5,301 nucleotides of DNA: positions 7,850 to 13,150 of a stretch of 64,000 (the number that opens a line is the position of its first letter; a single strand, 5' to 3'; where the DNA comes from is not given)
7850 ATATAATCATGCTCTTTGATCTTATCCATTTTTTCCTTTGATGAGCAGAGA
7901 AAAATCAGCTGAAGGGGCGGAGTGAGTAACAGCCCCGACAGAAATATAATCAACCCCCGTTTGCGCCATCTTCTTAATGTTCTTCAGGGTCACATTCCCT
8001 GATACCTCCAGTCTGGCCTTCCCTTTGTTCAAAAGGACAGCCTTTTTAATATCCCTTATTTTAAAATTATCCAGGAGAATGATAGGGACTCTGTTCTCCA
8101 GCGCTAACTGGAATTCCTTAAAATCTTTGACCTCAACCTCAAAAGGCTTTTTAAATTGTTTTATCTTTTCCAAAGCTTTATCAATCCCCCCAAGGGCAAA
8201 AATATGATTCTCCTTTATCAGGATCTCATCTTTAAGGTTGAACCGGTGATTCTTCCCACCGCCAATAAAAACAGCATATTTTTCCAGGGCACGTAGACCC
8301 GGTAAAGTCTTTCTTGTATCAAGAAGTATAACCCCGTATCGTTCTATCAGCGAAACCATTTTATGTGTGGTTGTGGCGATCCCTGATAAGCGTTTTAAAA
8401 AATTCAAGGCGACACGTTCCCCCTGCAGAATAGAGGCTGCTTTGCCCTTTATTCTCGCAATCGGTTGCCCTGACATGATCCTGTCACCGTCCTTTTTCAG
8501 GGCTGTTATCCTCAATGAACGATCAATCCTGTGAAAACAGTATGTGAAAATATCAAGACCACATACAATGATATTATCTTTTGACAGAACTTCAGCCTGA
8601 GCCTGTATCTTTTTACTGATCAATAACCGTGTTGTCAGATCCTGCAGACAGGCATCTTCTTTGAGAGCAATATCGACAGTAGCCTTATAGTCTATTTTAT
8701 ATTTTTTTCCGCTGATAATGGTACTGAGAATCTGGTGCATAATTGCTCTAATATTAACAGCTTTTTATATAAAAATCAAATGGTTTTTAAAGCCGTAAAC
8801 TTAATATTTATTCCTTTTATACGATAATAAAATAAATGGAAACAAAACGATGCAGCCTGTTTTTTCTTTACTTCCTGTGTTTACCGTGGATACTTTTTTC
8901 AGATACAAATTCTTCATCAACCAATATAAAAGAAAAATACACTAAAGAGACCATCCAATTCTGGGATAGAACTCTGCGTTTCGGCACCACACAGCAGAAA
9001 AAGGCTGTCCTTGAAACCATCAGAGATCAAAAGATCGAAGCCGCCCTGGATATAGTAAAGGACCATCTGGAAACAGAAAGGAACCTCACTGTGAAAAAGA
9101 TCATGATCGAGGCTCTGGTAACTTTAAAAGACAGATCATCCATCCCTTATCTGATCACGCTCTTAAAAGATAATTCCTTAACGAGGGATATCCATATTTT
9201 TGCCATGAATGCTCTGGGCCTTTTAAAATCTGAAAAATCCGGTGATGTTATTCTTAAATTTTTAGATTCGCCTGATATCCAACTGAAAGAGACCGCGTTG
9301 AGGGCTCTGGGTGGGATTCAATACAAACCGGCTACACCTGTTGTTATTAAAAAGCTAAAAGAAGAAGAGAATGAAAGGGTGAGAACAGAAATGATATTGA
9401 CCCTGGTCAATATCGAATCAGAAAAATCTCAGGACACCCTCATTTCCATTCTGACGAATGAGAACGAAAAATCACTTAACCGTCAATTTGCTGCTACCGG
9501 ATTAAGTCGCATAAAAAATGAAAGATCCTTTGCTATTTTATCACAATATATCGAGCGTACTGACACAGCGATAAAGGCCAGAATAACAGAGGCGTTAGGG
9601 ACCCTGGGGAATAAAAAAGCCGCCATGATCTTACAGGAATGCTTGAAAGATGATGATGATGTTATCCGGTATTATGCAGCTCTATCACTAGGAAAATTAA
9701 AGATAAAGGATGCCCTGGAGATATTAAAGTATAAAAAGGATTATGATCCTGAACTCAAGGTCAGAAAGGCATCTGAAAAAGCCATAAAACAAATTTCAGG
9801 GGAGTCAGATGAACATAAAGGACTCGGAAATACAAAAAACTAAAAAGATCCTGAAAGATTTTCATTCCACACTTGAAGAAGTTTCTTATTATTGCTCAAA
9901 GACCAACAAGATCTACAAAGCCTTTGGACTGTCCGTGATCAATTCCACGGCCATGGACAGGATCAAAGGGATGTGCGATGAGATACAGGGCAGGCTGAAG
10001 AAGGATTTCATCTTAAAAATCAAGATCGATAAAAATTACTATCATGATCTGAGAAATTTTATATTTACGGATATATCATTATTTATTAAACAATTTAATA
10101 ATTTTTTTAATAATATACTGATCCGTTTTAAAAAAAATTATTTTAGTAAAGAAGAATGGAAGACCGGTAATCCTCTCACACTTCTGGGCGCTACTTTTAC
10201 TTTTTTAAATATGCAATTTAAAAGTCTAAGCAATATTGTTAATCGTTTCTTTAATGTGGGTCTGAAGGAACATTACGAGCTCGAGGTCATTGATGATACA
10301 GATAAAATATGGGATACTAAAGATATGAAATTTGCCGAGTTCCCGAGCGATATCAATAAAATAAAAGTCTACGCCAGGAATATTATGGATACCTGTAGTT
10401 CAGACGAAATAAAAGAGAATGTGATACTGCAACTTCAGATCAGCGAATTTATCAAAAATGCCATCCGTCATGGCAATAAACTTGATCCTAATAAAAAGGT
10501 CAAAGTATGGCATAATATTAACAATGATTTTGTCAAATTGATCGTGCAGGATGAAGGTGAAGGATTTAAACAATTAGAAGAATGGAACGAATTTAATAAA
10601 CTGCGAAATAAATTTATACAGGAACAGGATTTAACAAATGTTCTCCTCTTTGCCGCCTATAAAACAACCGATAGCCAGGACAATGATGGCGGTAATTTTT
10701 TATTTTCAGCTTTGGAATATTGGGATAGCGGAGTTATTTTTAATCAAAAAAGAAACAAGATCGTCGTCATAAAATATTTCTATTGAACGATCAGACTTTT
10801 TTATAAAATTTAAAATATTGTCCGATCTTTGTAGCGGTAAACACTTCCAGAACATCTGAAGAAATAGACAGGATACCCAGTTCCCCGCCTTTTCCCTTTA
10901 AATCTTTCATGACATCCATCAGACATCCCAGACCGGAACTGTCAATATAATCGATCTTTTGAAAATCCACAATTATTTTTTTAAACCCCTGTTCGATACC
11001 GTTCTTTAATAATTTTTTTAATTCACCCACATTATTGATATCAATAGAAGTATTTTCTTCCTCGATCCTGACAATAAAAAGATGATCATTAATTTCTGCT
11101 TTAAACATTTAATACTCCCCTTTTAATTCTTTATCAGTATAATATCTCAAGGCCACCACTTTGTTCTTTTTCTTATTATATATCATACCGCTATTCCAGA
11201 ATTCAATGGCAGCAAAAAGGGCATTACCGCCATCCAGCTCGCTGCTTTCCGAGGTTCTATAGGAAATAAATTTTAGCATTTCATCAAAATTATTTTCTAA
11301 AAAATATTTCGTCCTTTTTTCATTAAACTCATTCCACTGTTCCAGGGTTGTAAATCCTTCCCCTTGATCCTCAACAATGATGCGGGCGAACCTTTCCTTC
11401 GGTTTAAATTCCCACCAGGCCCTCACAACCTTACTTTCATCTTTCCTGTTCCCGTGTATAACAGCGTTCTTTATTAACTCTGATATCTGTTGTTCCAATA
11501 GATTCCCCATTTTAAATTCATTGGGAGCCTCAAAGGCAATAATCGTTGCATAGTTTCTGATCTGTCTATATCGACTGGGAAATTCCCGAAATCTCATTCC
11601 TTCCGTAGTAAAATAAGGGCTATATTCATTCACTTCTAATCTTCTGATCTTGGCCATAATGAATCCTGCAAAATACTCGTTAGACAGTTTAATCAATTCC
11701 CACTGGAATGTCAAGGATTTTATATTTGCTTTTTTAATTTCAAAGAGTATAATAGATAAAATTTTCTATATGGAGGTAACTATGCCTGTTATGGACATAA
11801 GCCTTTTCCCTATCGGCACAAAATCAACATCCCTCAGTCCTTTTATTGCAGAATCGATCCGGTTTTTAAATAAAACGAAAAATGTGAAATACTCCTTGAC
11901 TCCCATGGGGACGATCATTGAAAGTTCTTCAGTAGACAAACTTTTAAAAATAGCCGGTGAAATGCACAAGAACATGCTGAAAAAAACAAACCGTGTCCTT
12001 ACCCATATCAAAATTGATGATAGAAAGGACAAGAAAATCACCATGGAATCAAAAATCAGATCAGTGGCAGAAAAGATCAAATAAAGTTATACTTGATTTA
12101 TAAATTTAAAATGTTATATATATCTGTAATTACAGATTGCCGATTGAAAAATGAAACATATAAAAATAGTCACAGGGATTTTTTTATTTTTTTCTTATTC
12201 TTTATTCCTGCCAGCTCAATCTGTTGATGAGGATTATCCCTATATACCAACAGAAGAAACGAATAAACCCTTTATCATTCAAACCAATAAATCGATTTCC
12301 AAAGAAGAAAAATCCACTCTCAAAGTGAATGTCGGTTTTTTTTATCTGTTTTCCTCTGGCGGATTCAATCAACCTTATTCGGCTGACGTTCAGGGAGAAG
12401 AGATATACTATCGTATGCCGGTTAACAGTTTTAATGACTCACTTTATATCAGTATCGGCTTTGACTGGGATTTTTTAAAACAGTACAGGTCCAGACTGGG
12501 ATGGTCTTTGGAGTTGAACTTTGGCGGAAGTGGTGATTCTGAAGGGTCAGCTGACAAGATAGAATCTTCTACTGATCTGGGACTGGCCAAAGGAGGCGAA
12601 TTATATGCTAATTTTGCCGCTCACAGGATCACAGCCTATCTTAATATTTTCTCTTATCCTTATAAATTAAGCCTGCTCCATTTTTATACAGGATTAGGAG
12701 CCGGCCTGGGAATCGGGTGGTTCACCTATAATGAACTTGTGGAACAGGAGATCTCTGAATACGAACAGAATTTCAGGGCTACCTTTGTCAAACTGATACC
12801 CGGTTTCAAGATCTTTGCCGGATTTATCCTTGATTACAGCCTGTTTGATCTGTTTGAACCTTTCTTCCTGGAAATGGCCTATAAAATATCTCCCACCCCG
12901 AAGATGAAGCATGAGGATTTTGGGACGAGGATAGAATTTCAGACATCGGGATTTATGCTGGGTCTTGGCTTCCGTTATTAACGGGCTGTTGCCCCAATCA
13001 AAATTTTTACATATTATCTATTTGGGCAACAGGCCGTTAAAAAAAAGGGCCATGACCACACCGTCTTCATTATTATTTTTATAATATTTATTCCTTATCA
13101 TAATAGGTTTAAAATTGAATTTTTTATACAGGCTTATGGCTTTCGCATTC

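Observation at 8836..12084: Partner-switching module with two paralogous RsbW-like kinases, one STAS antagonist and no sigma factor, next to a secreted HEAT-repeat protein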

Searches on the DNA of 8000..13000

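Call 73: search_rna_families(source=window, start=8000, end=13000, threshold=evalue, max_evalue=1)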
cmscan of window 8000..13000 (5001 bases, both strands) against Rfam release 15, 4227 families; matches with E-value up to 1: 0.
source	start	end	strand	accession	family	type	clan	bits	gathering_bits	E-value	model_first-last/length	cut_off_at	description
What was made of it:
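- Tried and rejected: None found (call 73).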

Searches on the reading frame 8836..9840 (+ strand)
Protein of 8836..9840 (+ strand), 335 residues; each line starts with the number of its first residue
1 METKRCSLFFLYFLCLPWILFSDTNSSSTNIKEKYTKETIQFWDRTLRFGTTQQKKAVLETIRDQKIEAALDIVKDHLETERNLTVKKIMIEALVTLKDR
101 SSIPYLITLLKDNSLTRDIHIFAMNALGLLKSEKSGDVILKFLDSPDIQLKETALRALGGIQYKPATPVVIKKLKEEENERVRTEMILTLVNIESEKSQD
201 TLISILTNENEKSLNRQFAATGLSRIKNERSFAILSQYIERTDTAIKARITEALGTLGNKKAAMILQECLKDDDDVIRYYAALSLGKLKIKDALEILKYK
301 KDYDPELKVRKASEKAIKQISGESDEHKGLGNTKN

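Call 3: search_protein_families(library=pfam, proteins=[window:8836-9840:+], max_evalue=1)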
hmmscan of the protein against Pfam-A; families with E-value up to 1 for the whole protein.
window:8836-9840:+ (335 aa): 11 families
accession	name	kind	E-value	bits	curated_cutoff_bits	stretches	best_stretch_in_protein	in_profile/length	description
PF13646.12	HEAT_2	-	6.1e-37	126.2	27.7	4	202-285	4-87/88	HEAT repeats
PF03130.22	HEAT_PBS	-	1.4e-18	65.6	20.9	2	277-298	1-22/27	PBS lyase HEAT-like repeat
PF02985.28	HEAT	-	1.1e-08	35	23.5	1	266-288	5-27/31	HEAT repeat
PF13513.12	HEAT_EZ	-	6e-05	23.9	27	0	266-288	33-55/55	HEAT-like repeat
PF00514.29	Arm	-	0.008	16.6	20.6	0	139-159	17-37/41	Armadillo/beta-catenin-like repeat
PF12755.13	Vac14_Fab1_bd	-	0.059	14.4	22.1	1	265-297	31-63/97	Vacuolar 14 Fab1-binding region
PF24150.1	C2_SHIP1-2_first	-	0.071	13.9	27.7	1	169-219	30-79/80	SHIP1/2 first C2 domain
PF23725.1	Dredd_N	-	0.09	13.1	27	0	202-261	20-82/100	Caspase-8, N-terminal domain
PF25605.1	Phage_80a_gp11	-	0.14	12.9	27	1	171-203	32-64/76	Phage 80a gp11 protein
PF14666.11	RICTOR_M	-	0.28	11.4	27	0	222-288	36-103/104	Rapamycin-insensitive companion of mTOR, middle domain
PF12717.13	Cnd1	-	0.82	10.1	26.4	1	266-295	26-92/162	non-SMC mitotic condensation complex subunit 1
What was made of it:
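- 8836..9843 (+): Exported HEAT-repeat (PBS-lyase-like) protein, 335 aa. It is the first gene of the HEAT > long-GHKL operon. HEAT_2 at 126 bits, HEAT_PBS at 66 bits (call 3).
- Checked: HEAT protein, 8836-9843: HEAT_2 at 126 bits (call 3).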

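Call 4: search_protein_families(library=ncbifam, proteins=[window:8836-9840:+], max_evalue=1)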
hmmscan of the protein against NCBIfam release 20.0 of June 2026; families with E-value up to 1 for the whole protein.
window:8836-9840:+ (335 aa): 12 families
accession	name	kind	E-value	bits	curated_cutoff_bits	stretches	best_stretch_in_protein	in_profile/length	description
NF045915.1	PhycobilmeDegNblB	equivalog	7.4e-19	68.1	300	2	171-324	37-192/214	phycobilisome degradation protein NblB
NF058502.1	phyc_lyase_CpcE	equivalog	9.3e-13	48.3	330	2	86-176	132-221/260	C-phycocyanin alpha-cysteine-84 phycocyanobilin lyase subunit CpcE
NF058505.1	phyc_lyase_CpeY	equivalog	2.4e-12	46.1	600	2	201-297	18-118/419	C-phycoerythrin alpha-cysteine-82 phycoerythrobilin lyase CpeY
NF010374.0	PRK13800.1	equivalog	8.2e-10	37.6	1196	1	73-333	626-879/898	fumarate reductase/succinate dehydrogenase flavoprotein subunit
TIGR02270.1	TIGR02270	subfamily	3.9e-08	32.7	206.8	2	65-266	82-274/410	TIGR02270 family protein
NF058515.1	phyc_lyase_CpcF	equivalog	2.8e-06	27.1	220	2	171-292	4-123/200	C-phycocyanin alpha-cysteine-84 phycocyanobilin lyase subunit CpcF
NF007244.0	PRK09687.1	equivalog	1.6e-05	24.3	275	2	86-209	145-266/285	putative lyase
NF045662.1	DVU0298_fam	equivalog_domain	0.00019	21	75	1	249-298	127-182/213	DVU0298 family protein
NF004937.0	PRK06290.1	equivalog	0.0029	16.4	585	1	171-276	30-132/410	LL-diaminopimelate aminotransferase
NF006501.0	PRK08937.3-1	equivalog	0.0039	17.3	310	0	91-161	115-187/191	adenylosuccinate lyase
TIGR04406.1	LPS_export_lptB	equivalog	0.006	15.9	240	1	126-208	47-125/239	LPS export ABC transporter ATP-binding protein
NF041432.1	MchS3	subfamily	0.032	14.7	100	0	193-244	29-80/105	MchS3 family protein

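Call 61: search_protein_families(library=padloc, proteins=[window:8836-9840:+], max_evalue=0.01)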
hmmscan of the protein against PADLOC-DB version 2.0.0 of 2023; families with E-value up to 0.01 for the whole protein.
window:8836-9840:+ (335 aa): 4 families
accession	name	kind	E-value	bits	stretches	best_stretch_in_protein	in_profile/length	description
PDLC02919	HEAT-ARM_XIII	-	1.4e-18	63.8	3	219-296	567-643/1972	-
PDLC02973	WGR_XIII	-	3.4e-06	23.8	1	247-326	114-193/973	-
PDLC03925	OloA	-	0.00013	19.4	1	105-252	156-248/596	-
PDLC02922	HEAT-ARM_XIII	-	0.0097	12.8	0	98-207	368-477/564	-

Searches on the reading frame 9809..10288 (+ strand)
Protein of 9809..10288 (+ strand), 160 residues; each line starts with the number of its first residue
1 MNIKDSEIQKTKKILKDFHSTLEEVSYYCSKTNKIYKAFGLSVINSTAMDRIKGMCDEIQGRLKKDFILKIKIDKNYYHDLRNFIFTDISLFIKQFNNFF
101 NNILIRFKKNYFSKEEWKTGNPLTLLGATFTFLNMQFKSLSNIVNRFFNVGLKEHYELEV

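Call 42: search_protein_representatives(alignment_id=A4)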
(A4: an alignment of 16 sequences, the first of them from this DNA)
Query: 16 sequences, 160 profile positions. Proteins with E-value up to 0.001 (for the whole library): 10; up to 1e-10: 4; up to 1e-30: 3. The best 10 are listed.
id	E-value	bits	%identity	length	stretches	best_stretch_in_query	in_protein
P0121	1.2e-54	201.4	-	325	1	1-160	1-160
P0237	4.0e-53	196.4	-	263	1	3-160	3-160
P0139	1.2e-45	172.1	-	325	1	3-160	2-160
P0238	6.1e-13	65.8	-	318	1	16-159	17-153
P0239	2.0e-07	47.9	-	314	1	80-158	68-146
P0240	6.6e-07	46.2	-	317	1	9-159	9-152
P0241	2.1e-06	44.6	-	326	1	10-160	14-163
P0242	2.2e-06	44.5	-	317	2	8-156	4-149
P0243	8.3e-04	36.1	-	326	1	3-159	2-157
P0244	9.9e-04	35.9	-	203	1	1-149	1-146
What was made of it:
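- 9809..10288 (+): N-terminal four-helix-bundle domain (about aa 1-160) of the long GHKL protein. Only 10 representatives out of 1.84 billion carry it, all with the same architecture (call 42).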

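Call 43: find_encoding_contigs(protein=P0238, flank=8000, max_places=2)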
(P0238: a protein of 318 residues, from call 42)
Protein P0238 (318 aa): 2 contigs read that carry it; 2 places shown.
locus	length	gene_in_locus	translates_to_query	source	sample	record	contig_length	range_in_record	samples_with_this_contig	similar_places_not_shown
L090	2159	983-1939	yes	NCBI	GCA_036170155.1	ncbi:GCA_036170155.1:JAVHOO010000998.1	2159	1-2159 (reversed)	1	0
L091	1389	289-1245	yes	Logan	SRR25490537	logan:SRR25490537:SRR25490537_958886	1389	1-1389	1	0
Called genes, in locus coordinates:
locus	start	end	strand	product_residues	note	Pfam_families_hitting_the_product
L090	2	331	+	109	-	?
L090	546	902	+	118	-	PF01740:STAS, PF13466:STAS_2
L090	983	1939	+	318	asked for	PF13581:HATPase_c_2 (weak)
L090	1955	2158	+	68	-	?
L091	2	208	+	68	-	?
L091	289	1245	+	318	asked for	PF13581:HATPase_c_2 (weak)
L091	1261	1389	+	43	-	?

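Call 52: search_protein_families(library=pfam, proteins=[L090:2-328:+], max_evalue=0.001)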
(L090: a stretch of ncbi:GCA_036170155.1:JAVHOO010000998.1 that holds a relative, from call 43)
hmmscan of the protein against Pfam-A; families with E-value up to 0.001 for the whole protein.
L090:2-328:+ (109 aa): 1 family
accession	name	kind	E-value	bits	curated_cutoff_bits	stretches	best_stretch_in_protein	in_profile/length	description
PF07228.17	SpoIIE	-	3.1e-17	63.6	25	1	3-108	26-127/192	Stage II sporulation protein E (SpoIIE)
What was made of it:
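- On RsbW/SpoIIAB-type GHKL serine kinases (Pfam HATPase_c_2): For the long form this holds only through the convergent neighbour and through L090 (calls 43, 52).
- The long form takes the kinase position in a SpoIIE > STAS > long operon in L090 (calls 43, 52). A divergent long form sits in the kinase slot of a PP2C > STAS > GHKL operon (calls 43, 52).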

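Call 62: search_solved_structures(query=A4, max_evalue=10)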
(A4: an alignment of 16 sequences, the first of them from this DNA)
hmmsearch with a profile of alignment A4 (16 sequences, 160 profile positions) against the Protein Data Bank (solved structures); distinct sequences matched with E-value up to 10: 8.
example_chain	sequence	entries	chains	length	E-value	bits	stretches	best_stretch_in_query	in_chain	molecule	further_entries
8a3k_UNK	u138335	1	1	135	0.24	15.1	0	13-65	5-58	sc-apCC-4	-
1eku_A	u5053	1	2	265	0.59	13.8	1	50-105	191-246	Interferon gamma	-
3n4x_A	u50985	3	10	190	0.85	13.3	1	58-116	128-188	Monopolin complex subunit CSM1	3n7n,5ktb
1fyh_A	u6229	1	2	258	0.99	13.1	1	50-104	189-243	Interferon gamma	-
8hhz_A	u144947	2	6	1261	1.6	12.4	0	62-98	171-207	Spike glycoprotein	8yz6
1q5n_A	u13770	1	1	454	1.9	12.1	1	12-61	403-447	3-carboxy-cis,cis-muconate cycloisomerase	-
9r1o_A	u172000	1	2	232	2.6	11.7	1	4-109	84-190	sc-apCC-6-DPH-NR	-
8qad_A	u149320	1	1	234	5.7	10.6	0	4-109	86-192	sc-apCC-6-LLIA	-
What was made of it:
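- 9809..10288 (+): A sequence search of PDB found nothing (call 62).
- On PDK/BCKDK-type kinases: There is no sequence signal (call 62).
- Tried and rejected: A profile search of PDB sequences found nothing (call 62).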

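Call 67: predict_structure(alignment_id=A4)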
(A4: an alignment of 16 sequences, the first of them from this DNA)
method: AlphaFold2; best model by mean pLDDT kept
length: 160 residues; sequences in the alignment: 16
mean_pLDDT: 85.2   pTM: 0.79
mean pLDDT of the five models: 85.2, 84.5, 83.7, 83.0, 82.3
residues with pLDDT >= 90: 87; 70-90: 49; 50-70: 17; < 50: 7
segments of 3 or more residues with pLDDT < 50: 154-160
pLDDT, mean of each block of 10 residues (from residue 1): 82 95 94 85 84 96 94 90 95 95 80 60 87 94 87 46
secondary structure, 60 per line:
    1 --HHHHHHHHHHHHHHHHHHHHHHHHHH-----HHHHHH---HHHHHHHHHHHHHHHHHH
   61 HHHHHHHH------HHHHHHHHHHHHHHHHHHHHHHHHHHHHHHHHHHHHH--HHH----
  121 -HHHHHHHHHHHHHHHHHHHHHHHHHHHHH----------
elements in order: H3-28 H34-39 H43-68 H75-111 H122-150
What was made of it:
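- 9809..10288 (+): The AF2 model has pLDDT 85 and pTM 0.79, with helices 3-28, 43-68, 75-111 and 122-150 (call 67).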

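Call 70: fold_search(model_id=the predicted structure, library=pdb)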
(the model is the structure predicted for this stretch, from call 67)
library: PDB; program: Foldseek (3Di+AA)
matches with E <= 10: 582; with E <= 0.001: 0
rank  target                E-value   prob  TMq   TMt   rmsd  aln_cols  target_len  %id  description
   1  8d9o                  7.8e-02  0.85  0.34  0.29  12.7       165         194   12  De Novo Photosynthetic Reaction Center Protein in Apo-State (released 2022-09-28)
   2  8d9p                  1.2e-01  0.90  0.37  0.32   9.1       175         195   11  De Novo Photosynthetic Reaction Center Protein Equipped with Heme B and Mn(II) cations (released 2022-09-28)
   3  6z0c_B                2.2e-01  0.28  0.22  0.19  11.1       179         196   11  Structure of in silico modelled artificial Maquette-3 protein (released 2021-03-17)
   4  7zjr                  2.3e-01  0.80  0.39  0.26   9.1       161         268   14  X-ray structure of the periplasmic region of PilJ from P. aeruginosa (released 2022-04-27)
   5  6z0c_D                2.4e-01  0.25  0.22  0.20  11.3       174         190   12  Structure of in silico modelled artificial Maquette-3 protein (released 2021-03-17)
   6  6n63                  2.5e-01  0.77  0.37  0.40   8.9       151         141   10  Crystal structure of an Iron binding protein (released 2019-07-17)
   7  5vtl                  2.6e-01  0.20  0.20  0.16  24.9       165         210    8  Structure of metacyclic invariant surface protein , Tb427.07.360, from Trypanosoma brucei. (released 2018-08-08)
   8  2y44                  2.8e-01  0.33  0.28  0.25  22.2       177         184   11  Crystal structure of GARP from Trypanosoma congolense (released 2011-03-30)
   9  6z0c_C                2.9e-01  0.35  0.26  0.22  12.8       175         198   11  Structure of in silico modelled artificial Maquette-3 protein (released 2021-03-17)
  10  2gs4_A                3.1e-01  0.57  0.32  0.33  19.4       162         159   15  The crystal structure of the E.coli stress protein YciF. (released 2006-10-17)
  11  8oyv_B                3.2e-01  0.80  0.43  0.40   6.9       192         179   10  De novo designed Claudin fold CLF_4 (released 2023-10-18)
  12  4eru_A                3.4e-01  0.57  0.33  0.33  18.5       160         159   13  Crystal Structure of Putative Cytoplasmic Protein, YciF Bacterial Stress Response Protein from Salmonella enterica (released 2012-06-06)
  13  6z0c_A                3.7e-01  0.30  0.26  0.22  12.8       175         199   11  Structure of in silico modelled artificial Maquette-3 protein (released 2021-03-17)
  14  6e6a_A                4.8e-01  0.54  0.33  0.33   9.0       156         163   12  Triclinic crystal form of IncA G144A point mutant (released 2019-07-10)
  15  5vju                  4.8e-01  0.38  0.30  0.26  10.2       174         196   11  De Novo Photosynthetic Reaction Center Protein Variant Equipped with His-Tyr H-bond, Heme B, and Cd(II) ions (released 2018-04-25)
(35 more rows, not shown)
